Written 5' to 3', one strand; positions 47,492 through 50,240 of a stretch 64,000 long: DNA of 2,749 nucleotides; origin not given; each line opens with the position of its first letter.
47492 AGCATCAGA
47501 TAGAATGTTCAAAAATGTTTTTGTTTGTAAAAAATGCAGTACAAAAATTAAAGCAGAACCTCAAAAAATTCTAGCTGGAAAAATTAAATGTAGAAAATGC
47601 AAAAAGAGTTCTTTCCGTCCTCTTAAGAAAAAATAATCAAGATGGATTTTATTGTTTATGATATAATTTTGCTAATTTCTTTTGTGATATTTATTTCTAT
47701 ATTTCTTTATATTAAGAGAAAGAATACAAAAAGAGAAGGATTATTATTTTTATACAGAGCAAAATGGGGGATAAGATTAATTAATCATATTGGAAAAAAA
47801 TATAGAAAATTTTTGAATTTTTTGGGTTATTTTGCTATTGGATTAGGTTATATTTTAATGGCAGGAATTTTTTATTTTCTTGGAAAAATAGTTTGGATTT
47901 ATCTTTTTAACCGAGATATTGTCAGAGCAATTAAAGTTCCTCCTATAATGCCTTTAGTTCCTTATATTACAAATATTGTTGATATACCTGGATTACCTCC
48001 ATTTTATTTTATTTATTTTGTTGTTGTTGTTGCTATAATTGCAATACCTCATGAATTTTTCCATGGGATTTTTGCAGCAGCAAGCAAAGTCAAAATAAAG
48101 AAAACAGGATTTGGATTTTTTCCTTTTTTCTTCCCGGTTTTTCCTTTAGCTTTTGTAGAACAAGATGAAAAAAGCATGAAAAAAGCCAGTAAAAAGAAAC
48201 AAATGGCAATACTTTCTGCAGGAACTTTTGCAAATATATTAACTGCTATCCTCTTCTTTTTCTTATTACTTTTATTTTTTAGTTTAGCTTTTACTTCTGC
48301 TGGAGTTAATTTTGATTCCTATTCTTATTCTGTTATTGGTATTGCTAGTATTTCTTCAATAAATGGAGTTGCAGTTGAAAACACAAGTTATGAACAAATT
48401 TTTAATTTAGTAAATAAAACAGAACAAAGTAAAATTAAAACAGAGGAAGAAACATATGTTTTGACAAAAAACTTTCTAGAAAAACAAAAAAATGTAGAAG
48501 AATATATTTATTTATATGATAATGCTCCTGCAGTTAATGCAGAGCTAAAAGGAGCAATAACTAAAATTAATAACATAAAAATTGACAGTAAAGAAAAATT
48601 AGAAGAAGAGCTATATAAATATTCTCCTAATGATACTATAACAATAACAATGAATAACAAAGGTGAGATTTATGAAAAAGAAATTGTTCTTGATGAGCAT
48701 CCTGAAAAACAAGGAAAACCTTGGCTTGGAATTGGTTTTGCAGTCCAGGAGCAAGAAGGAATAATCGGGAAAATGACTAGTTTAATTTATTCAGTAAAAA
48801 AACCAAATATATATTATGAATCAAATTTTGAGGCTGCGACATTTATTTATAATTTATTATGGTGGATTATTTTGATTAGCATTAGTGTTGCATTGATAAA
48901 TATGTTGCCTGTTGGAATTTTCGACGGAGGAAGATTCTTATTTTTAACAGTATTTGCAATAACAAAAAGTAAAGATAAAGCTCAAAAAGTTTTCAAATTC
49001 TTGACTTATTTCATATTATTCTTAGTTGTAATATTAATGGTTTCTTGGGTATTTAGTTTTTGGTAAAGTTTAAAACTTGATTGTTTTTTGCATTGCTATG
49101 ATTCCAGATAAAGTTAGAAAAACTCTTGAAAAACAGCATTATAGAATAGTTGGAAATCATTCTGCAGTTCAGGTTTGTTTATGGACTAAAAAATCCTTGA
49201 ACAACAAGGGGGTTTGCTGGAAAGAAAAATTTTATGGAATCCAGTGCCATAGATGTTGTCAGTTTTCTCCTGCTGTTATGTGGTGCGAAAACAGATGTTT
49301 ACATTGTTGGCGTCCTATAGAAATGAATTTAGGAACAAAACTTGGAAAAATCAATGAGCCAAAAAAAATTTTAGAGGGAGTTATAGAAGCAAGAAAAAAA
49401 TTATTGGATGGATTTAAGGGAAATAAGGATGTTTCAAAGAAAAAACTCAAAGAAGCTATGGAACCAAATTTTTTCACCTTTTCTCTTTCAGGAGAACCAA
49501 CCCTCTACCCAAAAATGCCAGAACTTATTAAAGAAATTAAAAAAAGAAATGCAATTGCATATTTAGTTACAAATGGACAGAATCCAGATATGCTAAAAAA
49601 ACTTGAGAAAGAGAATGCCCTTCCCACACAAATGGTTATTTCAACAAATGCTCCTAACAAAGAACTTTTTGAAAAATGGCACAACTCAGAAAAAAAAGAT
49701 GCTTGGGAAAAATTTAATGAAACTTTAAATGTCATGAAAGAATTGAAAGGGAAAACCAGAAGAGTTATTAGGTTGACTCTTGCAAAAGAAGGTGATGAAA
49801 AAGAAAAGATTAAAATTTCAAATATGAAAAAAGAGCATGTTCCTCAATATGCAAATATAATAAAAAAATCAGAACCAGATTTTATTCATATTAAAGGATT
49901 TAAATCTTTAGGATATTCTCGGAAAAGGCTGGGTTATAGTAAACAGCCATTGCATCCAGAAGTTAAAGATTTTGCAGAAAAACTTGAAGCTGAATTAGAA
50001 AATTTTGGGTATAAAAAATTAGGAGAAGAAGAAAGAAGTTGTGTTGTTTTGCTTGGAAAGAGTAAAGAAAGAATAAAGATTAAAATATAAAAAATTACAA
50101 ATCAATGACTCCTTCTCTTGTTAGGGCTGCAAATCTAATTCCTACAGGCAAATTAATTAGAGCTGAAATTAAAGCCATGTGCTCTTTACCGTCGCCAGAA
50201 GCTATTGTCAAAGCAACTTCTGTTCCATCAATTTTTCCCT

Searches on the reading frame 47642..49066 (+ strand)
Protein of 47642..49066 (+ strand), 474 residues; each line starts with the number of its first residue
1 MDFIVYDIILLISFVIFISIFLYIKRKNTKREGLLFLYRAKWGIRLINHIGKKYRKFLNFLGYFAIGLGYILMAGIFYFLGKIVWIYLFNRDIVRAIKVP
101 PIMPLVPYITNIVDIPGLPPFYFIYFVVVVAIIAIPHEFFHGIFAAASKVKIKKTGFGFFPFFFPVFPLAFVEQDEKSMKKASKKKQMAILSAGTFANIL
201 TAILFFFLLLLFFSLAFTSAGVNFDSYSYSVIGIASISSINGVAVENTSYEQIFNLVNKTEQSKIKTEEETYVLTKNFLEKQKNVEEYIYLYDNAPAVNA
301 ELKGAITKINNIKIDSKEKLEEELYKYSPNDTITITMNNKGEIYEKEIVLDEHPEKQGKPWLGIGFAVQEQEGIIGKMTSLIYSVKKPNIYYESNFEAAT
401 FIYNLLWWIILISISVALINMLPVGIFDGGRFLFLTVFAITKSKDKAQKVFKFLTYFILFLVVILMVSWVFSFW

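Call 54: search_protein_families(library=pfam, proteins=[window:47642-49066:+], max_evalue=0.001)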
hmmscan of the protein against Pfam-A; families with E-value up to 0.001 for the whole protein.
window:47642-49066:+ (474 aa): 2 families
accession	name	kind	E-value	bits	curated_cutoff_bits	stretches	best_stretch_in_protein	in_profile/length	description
PF02163.28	Peptidase_M50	-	1.1e-26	93.9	27.2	1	125-462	1-218/221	Peptidase family M50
PF13180.12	PDZ_2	-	9.1e-05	23.1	27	1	293-344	21-74/80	PDZ domain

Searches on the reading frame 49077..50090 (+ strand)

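Call 54: search_protein_families(library=pfam, proteins=[window:49077-50090:+], max_evalue=0.001)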
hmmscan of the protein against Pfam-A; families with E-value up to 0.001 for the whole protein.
window:49077-50090:+ (337 aa): 2 families
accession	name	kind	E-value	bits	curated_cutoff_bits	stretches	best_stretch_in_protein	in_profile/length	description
PF08608.17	Wyosine_form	-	1.6e-12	47.9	22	1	264-326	1-61/63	Wyosine base formation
PF04055.27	Radical_SAM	-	2.8e-11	44.3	29.5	1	69-238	6-154/166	Radical SAM superfamily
